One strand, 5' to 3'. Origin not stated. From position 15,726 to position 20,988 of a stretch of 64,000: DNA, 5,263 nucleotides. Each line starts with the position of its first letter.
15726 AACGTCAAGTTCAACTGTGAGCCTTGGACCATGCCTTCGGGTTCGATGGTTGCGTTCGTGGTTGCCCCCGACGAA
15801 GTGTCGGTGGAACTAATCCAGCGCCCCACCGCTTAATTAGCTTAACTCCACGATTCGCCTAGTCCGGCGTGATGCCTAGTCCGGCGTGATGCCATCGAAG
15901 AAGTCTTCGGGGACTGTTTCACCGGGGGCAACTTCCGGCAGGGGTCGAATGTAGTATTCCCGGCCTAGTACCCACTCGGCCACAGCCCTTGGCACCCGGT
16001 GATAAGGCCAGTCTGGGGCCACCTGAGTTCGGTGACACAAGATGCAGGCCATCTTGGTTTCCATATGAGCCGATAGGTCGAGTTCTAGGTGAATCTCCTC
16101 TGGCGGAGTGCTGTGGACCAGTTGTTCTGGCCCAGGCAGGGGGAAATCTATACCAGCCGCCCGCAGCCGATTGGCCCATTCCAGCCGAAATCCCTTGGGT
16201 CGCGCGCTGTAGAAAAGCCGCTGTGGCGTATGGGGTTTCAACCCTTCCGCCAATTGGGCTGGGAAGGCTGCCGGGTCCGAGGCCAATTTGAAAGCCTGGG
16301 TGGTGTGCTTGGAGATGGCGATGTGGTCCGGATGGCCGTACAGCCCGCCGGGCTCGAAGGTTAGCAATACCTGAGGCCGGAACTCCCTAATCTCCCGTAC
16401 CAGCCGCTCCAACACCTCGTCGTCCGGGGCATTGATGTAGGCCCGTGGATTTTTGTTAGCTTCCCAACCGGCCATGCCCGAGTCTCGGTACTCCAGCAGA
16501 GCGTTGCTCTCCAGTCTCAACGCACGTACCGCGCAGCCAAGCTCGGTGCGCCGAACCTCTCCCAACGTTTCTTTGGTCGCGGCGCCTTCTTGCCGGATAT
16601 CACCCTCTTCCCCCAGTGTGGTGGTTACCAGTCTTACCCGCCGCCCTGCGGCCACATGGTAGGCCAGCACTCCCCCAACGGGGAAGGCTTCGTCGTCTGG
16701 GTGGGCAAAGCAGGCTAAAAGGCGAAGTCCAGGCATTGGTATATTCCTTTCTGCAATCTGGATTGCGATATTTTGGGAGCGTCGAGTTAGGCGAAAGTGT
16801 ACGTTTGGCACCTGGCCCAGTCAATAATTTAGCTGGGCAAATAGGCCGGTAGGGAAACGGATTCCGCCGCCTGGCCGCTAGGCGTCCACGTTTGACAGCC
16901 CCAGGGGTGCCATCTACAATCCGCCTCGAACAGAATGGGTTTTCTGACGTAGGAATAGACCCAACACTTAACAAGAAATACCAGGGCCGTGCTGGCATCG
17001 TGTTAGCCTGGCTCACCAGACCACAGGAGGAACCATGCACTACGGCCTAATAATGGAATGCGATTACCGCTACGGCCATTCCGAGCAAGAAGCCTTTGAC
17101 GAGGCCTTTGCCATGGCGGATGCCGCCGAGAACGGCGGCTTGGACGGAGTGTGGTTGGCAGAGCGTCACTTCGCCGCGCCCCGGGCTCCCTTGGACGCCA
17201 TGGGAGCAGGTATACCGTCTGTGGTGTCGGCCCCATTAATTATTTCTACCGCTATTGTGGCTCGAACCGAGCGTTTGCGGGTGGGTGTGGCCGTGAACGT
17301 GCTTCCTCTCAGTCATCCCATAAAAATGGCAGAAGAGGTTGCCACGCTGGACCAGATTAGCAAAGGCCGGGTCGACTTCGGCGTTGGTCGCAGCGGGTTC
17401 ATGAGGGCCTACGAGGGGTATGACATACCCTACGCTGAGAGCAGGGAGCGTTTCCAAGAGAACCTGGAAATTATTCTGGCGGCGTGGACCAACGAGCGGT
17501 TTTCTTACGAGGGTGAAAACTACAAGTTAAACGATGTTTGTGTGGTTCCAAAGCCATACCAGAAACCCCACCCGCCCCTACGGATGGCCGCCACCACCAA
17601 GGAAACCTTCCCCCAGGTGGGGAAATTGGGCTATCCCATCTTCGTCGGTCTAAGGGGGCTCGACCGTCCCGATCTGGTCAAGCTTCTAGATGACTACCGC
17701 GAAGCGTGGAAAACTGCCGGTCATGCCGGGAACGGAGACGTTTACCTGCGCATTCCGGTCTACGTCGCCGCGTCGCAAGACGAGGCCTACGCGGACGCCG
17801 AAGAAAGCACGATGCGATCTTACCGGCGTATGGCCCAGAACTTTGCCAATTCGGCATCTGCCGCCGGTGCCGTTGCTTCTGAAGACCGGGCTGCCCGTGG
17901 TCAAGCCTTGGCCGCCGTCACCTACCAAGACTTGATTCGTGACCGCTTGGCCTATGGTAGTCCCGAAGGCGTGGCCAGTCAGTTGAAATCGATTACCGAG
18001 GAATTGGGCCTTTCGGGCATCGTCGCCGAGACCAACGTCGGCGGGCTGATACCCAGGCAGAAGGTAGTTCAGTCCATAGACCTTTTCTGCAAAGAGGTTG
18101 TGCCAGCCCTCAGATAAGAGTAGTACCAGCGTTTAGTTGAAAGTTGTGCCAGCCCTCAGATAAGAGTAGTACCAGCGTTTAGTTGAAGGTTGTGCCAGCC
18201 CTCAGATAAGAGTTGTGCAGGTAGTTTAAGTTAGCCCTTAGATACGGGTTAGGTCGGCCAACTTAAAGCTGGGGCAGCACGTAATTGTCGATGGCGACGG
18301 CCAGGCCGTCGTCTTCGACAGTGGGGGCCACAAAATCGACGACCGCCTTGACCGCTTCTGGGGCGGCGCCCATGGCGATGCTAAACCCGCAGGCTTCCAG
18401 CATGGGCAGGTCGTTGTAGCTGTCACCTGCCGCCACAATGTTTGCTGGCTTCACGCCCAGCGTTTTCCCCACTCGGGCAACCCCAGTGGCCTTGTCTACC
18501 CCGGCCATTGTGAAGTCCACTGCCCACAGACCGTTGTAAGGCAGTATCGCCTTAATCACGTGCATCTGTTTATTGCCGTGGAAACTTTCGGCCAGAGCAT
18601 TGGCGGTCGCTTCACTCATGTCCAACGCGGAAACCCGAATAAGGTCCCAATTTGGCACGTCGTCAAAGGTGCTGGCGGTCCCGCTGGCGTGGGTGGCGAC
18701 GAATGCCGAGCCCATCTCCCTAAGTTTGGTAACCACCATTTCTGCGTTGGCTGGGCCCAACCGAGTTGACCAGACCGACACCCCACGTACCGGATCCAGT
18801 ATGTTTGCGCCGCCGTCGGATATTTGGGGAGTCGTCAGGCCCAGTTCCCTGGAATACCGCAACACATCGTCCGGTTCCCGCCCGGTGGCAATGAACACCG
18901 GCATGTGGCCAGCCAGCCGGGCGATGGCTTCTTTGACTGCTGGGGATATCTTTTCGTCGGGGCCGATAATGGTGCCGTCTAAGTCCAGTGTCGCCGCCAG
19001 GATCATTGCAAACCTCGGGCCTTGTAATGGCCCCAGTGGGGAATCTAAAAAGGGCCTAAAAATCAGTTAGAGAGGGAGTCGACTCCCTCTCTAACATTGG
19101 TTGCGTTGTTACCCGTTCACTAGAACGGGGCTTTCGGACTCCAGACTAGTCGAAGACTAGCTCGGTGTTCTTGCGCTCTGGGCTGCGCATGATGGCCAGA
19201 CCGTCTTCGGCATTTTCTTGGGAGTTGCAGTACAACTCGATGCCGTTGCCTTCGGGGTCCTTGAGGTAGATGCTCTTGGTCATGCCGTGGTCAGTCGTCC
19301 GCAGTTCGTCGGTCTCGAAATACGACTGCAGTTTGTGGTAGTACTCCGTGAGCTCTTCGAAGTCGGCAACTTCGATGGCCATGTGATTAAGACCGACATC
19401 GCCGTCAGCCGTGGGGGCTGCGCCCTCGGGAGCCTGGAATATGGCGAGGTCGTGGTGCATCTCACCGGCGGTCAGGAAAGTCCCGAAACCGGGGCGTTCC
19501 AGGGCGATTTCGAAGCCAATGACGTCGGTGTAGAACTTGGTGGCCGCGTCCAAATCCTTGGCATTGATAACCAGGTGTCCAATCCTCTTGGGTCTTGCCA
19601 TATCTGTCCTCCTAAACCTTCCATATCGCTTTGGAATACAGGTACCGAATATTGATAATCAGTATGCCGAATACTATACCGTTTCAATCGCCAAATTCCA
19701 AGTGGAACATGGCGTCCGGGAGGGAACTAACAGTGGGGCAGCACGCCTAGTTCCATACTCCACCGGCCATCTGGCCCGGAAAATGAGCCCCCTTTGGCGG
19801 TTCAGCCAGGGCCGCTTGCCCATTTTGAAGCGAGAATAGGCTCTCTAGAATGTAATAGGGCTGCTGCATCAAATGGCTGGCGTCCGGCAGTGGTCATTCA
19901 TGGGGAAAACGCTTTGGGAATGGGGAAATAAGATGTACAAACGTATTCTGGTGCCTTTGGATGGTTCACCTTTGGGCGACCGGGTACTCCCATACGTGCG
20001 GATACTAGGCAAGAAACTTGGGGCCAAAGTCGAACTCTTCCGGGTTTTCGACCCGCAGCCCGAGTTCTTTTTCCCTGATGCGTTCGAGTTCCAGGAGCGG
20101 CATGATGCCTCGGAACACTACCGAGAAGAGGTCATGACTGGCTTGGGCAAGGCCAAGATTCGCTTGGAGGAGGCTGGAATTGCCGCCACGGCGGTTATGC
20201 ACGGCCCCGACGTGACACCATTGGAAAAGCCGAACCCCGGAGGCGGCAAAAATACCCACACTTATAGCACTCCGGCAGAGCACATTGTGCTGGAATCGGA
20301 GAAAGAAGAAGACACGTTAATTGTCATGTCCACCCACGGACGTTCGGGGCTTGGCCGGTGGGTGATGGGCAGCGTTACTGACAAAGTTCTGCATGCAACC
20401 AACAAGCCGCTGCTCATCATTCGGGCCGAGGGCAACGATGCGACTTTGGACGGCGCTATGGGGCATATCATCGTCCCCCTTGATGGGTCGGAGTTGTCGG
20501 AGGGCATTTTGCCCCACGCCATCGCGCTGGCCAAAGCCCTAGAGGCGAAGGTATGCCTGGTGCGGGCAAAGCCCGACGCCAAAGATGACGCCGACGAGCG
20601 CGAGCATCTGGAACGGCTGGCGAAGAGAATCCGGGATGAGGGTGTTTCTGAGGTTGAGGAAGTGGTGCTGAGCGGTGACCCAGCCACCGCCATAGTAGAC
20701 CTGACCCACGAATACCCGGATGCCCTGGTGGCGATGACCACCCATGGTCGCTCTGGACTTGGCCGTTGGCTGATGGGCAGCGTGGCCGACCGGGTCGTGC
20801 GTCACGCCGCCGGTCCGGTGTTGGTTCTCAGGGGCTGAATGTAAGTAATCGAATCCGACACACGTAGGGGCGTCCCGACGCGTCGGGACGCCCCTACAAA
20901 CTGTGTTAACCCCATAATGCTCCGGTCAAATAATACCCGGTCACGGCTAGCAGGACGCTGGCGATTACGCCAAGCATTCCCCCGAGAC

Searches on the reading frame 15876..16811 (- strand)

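Call 61: search_protein_families(library=pfam, proteins=[window:15876-16811:-], max_evalue=0.0001)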
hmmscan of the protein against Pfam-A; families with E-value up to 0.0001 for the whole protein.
window:15876-16811:- (311 aa): 1 family
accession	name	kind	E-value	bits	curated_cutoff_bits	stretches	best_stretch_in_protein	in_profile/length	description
PF02585.22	PIG-L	-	5.7e-28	98.4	28.2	1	32-173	1-128/129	GlcNAc-PI de-N-acetylase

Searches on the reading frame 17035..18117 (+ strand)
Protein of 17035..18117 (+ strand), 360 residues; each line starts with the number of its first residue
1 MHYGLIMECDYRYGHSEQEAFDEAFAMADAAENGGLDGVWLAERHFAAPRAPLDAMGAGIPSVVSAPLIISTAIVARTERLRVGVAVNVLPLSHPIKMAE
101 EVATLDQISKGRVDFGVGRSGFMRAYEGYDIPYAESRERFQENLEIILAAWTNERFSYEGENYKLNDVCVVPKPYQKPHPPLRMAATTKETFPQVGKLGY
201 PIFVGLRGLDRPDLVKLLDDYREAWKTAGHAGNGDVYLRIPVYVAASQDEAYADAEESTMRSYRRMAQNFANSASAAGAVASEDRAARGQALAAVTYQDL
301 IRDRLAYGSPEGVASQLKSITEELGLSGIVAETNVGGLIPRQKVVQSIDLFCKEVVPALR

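Call 61: search_protein_families(library=pfam, proteins=[window:17035-18117:+], max_evalue=0.0001)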
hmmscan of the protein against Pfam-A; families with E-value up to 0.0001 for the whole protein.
window:17035-18117:+ (360 aa): 1 family
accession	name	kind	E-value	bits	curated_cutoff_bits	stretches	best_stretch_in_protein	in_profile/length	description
PF00296.26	Bac_luciferase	-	8.5e-62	209.7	27.9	1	14-326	15-312/314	Luciferase-like monooxygenase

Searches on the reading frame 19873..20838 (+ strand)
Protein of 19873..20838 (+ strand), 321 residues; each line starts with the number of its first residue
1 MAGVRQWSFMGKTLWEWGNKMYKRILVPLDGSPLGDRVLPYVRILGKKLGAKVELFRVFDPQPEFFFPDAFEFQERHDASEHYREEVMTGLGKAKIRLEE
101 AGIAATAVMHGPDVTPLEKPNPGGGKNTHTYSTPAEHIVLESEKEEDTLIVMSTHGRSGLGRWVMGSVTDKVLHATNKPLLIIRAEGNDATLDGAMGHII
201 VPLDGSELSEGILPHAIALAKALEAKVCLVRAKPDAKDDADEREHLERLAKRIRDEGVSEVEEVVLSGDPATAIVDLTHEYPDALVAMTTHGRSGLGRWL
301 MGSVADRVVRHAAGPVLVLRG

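Call 61: search_protein_families(library=pfam, proteins=[window:19873-20838:+], max_evalue=0.0001)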
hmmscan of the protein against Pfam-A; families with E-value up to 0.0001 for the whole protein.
window:19873-20838:+ (321 aa): 1 family
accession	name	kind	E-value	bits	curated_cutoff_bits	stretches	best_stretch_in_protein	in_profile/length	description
PF00582.32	Usp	-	4.1e-48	164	24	2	197-320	3-141/141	Universal stress protein family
